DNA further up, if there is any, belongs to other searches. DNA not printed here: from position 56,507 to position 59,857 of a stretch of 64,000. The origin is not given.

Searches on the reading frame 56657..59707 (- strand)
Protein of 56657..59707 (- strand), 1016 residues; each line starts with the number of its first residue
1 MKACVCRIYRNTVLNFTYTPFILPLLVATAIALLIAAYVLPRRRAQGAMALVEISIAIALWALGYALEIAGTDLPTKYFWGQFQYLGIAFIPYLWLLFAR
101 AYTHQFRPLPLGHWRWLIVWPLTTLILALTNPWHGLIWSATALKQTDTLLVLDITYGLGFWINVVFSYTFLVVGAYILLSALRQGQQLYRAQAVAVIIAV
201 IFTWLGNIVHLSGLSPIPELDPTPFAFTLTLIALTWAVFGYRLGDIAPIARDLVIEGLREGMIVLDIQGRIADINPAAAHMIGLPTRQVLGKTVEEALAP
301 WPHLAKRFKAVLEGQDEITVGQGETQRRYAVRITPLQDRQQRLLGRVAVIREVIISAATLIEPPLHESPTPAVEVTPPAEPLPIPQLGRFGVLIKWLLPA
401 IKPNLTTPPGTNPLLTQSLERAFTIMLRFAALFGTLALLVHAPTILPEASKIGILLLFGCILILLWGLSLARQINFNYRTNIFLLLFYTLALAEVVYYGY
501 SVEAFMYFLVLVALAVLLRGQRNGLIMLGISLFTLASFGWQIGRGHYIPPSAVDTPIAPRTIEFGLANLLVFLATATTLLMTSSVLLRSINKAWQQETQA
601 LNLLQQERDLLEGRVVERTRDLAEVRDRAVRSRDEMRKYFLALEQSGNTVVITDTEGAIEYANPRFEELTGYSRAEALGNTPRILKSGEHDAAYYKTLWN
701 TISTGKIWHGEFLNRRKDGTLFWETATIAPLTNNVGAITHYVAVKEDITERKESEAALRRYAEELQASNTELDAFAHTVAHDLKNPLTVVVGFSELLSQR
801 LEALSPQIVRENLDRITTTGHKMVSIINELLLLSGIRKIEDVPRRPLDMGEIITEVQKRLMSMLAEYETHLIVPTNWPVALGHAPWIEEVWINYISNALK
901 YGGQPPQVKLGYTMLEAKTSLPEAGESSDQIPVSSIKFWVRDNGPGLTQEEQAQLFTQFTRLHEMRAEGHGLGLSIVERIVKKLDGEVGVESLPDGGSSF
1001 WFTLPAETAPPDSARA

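Call 12: search_protein_families(library=pfam, proteins=[window:56657-59707:-])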
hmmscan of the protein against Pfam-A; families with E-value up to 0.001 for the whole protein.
window:56657-59707:- (1016 aa): 10 families
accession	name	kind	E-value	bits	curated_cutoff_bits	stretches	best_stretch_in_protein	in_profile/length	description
PF16927.11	HisKA_7TM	-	1.9e-62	211.5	28.6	1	25-248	2-224/224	N-terminal 7TM region of histidine kinase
PF13426.13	PAS_9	-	1.6e-24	86.6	27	2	649-750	3-103/103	PAS domain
PF00989.32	PAS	-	1.4e-23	83.5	22.6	2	639-748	3-113/113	PAS fold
PF08448.16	PAS_4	-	4.7e-22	78.7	23.1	2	257-353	3-105/110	PAS fold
PF02518.31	HATPase_c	-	5.8e-19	69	26.4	1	884-1007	3-110/111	Histidine kinase-, DNA gyrase B-, and HSP90-like ATPase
PF13188.13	PAS_8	-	1.3e-14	53.9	21.8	2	639-679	3-44/65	PAS domain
PF00512.31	HisKA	-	8e-13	48.7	26.9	1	773-834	3-61/66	His Kinase A (phospho-acceptor) domain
PF08447.18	PAS_3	-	9.6e-11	42.3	25.6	1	660-742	2-86/89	PAS fold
PF20969.2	MASE11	-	3.2e-08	34.1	27.3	1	420-588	4-166/168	MASE11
PF24820.1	Diguanyl_cycl_sensor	-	0.00097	19.5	28.1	0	254-296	1-43/109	Diguanylate cyclase-like sensor domain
